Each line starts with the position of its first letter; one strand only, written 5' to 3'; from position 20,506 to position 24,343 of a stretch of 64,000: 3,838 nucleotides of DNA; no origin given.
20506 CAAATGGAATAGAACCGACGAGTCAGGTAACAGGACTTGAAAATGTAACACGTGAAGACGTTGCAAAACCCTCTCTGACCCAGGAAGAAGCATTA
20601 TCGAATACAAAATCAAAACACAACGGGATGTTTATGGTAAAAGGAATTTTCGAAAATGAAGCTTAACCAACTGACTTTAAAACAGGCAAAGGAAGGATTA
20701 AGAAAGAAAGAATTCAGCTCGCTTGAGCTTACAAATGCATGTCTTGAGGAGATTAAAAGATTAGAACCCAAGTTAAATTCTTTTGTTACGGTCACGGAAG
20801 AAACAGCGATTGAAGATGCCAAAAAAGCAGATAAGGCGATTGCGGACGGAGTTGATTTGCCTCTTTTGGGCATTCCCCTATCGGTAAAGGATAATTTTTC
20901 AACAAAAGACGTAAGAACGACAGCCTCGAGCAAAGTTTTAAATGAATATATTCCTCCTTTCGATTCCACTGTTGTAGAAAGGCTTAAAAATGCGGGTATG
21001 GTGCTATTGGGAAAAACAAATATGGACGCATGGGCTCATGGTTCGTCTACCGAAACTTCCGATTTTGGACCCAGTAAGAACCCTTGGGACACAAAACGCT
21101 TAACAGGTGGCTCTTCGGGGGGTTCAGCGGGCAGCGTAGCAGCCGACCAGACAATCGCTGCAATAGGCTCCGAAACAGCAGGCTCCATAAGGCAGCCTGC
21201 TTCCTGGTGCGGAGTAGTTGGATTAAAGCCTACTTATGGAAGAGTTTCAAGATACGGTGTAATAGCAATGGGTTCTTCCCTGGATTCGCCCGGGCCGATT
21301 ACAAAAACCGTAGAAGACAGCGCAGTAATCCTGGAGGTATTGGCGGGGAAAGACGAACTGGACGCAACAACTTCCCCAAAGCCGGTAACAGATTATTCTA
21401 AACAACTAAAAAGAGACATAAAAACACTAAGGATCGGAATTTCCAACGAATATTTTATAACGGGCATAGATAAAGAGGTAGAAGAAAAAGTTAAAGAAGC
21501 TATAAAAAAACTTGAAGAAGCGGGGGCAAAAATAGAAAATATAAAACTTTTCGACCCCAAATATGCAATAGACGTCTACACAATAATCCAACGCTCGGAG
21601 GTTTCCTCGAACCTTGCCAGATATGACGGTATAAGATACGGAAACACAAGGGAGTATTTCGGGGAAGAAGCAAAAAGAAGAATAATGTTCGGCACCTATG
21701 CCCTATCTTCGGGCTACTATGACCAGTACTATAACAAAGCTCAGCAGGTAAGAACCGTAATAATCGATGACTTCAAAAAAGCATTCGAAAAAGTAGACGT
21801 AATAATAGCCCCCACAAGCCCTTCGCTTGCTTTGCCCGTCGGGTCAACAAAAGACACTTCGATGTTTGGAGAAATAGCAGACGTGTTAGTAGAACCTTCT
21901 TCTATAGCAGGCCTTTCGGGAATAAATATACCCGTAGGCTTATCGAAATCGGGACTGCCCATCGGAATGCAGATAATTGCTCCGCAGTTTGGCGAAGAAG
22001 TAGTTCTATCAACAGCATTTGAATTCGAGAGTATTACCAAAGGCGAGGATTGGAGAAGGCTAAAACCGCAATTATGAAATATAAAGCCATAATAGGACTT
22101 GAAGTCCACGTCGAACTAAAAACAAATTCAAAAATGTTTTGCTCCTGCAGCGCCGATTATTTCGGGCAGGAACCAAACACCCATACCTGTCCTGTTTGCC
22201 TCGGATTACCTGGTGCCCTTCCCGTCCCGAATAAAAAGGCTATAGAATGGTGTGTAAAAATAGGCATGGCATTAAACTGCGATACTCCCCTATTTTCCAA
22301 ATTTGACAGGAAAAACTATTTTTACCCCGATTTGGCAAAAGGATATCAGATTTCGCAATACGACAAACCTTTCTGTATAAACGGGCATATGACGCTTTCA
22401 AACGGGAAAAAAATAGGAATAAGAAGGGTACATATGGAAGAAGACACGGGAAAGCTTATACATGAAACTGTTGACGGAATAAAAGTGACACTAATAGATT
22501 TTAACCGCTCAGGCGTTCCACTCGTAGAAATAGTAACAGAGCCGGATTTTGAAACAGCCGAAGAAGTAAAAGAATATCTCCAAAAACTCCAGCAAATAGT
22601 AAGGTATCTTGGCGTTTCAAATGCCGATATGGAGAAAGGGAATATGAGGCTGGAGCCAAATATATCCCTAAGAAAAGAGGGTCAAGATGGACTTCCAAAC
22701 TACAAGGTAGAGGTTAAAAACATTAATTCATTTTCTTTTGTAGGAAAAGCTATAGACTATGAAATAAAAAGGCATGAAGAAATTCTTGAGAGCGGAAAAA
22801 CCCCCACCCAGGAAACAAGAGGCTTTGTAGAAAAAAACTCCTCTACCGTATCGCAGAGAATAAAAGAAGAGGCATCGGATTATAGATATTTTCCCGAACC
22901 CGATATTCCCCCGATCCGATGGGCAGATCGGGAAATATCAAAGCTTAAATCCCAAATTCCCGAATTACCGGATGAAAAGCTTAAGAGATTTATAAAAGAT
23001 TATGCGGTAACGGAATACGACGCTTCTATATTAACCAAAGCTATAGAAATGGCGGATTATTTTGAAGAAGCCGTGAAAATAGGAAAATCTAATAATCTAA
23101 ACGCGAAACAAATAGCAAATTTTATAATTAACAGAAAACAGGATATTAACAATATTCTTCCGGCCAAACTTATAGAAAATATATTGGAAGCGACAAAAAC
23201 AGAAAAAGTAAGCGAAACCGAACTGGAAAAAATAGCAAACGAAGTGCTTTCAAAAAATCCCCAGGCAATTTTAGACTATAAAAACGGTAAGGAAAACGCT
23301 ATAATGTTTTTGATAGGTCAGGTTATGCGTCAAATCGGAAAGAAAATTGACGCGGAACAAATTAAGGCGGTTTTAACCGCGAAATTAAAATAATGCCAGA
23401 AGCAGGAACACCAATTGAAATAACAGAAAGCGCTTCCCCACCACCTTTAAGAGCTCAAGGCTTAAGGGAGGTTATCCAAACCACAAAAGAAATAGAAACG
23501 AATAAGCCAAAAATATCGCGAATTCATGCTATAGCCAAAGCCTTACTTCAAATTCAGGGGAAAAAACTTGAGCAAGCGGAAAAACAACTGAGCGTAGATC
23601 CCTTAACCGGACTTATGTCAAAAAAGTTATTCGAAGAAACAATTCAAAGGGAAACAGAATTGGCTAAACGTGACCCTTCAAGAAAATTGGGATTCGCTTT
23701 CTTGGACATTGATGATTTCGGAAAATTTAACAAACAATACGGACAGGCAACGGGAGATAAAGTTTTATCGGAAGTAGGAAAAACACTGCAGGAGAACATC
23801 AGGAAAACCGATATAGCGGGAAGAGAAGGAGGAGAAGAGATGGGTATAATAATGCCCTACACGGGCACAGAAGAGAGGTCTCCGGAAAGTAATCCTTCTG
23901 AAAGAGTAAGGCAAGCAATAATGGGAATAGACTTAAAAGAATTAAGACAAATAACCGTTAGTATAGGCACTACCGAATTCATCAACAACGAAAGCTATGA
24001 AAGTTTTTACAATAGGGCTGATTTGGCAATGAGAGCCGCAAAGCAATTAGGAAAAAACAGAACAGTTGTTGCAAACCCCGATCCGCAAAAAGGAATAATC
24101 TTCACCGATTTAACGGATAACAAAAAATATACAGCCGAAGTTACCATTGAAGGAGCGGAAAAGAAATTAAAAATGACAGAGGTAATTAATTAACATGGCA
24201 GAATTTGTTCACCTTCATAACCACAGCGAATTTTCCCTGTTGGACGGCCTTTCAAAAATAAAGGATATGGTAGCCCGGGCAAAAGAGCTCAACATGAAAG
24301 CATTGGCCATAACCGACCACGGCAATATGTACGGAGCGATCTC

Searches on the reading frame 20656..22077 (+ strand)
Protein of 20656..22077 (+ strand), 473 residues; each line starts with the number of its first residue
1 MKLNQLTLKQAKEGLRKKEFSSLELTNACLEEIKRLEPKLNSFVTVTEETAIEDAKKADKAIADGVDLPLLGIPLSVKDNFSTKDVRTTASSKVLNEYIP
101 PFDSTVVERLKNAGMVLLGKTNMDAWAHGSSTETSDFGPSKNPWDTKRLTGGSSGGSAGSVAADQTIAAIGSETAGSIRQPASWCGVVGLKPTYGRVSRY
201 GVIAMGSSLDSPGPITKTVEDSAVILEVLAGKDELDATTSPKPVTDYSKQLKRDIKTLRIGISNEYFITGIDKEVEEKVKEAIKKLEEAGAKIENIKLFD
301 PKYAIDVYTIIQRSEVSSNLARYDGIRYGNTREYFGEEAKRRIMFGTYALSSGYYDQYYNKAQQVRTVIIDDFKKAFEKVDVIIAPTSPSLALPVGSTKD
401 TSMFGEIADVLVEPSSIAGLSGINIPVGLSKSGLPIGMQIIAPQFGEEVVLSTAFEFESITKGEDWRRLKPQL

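Call 11: search_protein_families(library=pfam, proteins=[window:20656-22077:+], max_evalue=0.001)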
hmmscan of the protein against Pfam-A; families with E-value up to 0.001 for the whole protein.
window:20656-22077:+ (473 aa): 1 family
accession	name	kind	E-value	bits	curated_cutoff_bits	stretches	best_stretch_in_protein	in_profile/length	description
PF01425.27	Amidase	-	2.6e-141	472.1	27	1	24-451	1-445/445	Amidase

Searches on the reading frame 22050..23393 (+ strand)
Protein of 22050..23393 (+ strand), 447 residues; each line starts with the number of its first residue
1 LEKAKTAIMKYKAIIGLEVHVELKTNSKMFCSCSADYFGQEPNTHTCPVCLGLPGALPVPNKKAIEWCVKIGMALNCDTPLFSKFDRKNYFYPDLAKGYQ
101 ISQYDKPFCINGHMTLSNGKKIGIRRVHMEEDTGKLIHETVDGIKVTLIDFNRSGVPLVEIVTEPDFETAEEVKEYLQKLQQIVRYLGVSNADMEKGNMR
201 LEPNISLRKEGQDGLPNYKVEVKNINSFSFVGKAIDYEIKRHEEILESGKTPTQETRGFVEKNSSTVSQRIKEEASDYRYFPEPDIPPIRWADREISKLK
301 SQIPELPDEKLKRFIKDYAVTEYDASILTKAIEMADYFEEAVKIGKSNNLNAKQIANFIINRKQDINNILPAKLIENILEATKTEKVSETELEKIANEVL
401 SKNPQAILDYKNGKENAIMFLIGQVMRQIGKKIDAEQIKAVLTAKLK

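Call 11: search_protein_families(library=pfam, proteins=[window:22050-23393:+], max_evalue=0.001)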
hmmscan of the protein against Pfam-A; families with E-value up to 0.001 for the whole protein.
window:22050-23393:+ (447 aa): 2 families
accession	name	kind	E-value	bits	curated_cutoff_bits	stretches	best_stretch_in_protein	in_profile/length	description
PF02934.20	GatB_N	-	4.2e-112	374.3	23.4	1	14-294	2-274/277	GatB/GatE catalytic domain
PF02637.23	GatB_Yqey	-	1.8e-15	57.6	27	1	342-446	52-148/148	GatB domain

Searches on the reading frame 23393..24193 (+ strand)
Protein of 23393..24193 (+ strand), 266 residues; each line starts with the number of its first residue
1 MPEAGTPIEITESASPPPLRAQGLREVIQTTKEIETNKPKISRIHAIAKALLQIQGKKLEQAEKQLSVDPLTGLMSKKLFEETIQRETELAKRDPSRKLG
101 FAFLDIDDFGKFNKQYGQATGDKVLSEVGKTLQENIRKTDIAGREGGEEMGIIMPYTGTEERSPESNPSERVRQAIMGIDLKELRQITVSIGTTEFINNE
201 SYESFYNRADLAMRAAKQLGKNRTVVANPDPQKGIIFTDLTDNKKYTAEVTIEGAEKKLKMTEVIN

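Call 11: search_protein_families(library=pfam, proteins=[window:23393-24193:+], max_evalue=0.001)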
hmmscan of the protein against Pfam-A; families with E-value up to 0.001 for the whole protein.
window:23393-24193:+ (266 aa): 1 family
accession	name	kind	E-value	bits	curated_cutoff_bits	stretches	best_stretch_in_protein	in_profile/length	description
PF00990.26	GGDEF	-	8.2e-34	117.1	23.8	1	68-223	3-161/161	Diguanylate cyclase, GGDEF domain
